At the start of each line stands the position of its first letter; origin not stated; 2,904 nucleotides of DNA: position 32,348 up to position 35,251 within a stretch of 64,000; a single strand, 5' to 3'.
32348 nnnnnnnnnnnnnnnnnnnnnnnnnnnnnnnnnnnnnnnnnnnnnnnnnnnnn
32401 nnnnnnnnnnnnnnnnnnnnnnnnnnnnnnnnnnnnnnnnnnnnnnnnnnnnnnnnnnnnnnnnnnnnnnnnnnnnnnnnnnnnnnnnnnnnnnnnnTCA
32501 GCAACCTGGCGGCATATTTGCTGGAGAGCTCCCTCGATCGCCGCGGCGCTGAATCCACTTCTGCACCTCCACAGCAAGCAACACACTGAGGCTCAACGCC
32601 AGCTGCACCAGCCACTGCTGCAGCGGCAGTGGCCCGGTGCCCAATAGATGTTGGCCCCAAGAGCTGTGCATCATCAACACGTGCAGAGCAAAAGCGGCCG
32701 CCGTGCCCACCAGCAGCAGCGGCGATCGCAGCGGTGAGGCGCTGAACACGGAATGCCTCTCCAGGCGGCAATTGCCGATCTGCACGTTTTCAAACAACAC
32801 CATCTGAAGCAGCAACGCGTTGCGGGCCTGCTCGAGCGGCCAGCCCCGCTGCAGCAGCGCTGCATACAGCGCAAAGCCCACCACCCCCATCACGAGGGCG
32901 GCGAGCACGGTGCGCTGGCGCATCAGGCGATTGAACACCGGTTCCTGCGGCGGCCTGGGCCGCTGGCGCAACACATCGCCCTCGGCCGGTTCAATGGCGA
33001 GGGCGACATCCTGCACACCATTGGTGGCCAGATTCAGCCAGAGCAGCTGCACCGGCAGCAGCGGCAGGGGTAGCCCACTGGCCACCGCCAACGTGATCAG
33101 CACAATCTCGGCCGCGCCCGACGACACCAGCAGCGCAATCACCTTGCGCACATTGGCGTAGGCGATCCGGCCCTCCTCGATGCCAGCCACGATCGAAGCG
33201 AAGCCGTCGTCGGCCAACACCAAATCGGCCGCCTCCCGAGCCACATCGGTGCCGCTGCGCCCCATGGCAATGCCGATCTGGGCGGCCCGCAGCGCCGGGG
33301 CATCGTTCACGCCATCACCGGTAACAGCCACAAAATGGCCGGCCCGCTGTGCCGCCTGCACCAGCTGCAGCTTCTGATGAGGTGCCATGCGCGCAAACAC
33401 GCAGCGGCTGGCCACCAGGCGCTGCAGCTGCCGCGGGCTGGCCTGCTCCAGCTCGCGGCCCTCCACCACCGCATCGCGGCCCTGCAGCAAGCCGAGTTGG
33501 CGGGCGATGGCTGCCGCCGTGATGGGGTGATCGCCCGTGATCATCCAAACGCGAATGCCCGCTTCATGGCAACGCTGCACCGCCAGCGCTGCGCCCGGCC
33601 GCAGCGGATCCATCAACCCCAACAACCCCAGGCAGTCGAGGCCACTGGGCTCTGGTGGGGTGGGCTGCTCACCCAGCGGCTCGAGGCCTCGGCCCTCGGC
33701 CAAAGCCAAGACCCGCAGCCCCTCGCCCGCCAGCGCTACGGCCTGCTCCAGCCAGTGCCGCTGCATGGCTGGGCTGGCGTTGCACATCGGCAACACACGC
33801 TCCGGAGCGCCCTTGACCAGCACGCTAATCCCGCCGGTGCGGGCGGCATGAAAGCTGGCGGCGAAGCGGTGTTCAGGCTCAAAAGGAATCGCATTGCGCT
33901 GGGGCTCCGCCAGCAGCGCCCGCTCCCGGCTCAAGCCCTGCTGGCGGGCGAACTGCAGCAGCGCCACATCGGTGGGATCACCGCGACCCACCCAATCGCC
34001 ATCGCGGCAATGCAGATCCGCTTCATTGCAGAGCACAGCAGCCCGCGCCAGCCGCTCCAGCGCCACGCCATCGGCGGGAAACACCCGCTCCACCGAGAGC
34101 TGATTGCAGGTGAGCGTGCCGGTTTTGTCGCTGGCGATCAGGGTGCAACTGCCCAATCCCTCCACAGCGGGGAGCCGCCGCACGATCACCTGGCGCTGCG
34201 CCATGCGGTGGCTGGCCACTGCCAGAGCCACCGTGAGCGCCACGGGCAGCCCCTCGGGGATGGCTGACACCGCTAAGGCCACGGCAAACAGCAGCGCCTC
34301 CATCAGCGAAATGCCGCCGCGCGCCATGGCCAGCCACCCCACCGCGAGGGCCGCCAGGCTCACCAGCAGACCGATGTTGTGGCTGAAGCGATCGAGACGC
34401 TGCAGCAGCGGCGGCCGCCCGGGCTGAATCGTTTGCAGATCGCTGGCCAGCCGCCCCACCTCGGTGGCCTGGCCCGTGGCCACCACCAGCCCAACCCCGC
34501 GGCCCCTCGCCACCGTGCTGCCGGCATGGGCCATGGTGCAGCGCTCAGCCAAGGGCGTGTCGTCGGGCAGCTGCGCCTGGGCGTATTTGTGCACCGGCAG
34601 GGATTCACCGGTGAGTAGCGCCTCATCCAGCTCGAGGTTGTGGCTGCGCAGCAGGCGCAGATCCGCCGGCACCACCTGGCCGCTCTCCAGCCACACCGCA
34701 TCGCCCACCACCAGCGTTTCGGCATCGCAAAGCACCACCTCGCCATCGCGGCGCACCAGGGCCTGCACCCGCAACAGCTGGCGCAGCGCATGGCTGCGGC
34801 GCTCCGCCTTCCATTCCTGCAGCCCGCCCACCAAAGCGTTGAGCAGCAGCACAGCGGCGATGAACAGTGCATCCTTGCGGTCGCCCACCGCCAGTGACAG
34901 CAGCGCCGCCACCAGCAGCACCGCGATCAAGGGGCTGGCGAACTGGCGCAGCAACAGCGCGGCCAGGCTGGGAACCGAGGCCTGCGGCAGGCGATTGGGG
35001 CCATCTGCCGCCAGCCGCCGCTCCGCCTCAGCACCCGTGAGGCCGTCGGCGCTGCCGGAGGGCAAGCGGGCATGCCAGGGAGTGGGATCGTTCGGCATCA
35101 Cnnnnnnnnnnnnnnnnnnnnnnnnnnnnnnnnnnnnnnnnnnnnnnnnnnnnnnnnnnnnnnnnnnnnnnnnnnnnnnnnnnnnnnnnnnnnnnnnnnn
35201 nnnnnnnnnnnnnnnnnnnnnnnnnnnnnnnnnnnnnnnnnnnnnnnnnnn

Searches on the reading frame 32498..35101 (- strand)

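Call 67: search_protein_families(library=ncbifam, proteins=[window:32498-35101:-], max_evalue=1e-10)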
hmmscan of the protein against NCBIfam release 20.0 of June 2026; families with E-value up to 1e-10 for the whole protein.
window:32498-35101:- (867 aa): 19 families
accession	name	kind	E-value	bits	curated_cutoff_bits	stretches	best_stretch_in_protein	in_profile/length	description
TIGR01522.1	ATPase-IIA2_Ca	equivalog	6.9e-163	543.5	798.3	1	15-853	18-852/854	calcium-transporting P-type ATPase, PMR1-type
TIGR01116.1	ATPase-IIA1_Ca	equivalog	8.2e-152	507.1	703.4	1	51-852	2-799/799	calcium-translocating P-type ATPase, SERCA-type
TIGR01523.1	ATPase-IID_K-Na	equivalog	2.1e-130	436.1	645.05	3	350-749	432-857/997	potassium/sodium efflux P-type ATPase, fungal-type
TIGR01106.1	ATPase-IIC_X-K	subfamily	1.9e-121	406.7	946.1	3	542-746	635-843/997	Na,H/K antiporter P-type ATPase subunit alpha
TIGR01517.1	ATPase-IIB_Ca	equivalog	3.7e-118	396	507.05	1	12-845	47-874/882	calcium-translocating P-type ATPase, PMCA-type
TIGR01647.1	ATPase-IIIA_H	equivalog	2.8e-116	389.5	615.5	1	20-673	1-618/755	plasma-membrane proton-efflux P-type ATPase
TIGR01524.1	ATPase-IIIB_Mg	equivalog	1.1e-97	327.9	610.75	1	18-839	31-850/867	magnesium-translocating P-type ATPase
NF011702.0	PRK15122.1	subfamily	1.3e-94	317.9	975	1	17-841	46-891/907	magnesium-translocating P-type ATPase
TIGR01494.1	ATPase_P-type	subfamily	1.6e-91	307.1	62.3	4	563-684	359-475/478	HAD-IC family P-type ATPase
TIGR01525.1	ATPase-IB_hvy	subfamily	1.4e-66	225.5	346.25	2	63-347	6-276/560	heavy metal translocating P-type ATPase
TIGR01657.1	P-ATPase-V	hypoth_equivalog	6.9e-57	192.7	618.25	3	17-342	136-471/1055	ATP13A2 family polyamine export P-type ATPase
TIGR01512.1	ATPase-IB2_Cd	subfamily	8.1e-53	179.8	313.5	2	62-343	5-258/494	cadmium family heavy metal-translocating P-type ATPase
TIGR01511.1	ATPase-IB1_Cu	subfamily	1.7e-45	155.9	397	2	80-352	43-294/542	copper-translocating P-type ATPase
NF008262.1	PRK11033.1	equivalog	2.5e-41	142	1005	2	570-670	602-698/731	zinc/cadmium/mercury/lead-transporting ATPase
NF033775.1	P_type_ZntA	exception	2.4e-36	125.3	1240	2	571-678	604-708/732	Zn(II)/Cd(II)/Pb(II) translocating P-type ATPase ZntA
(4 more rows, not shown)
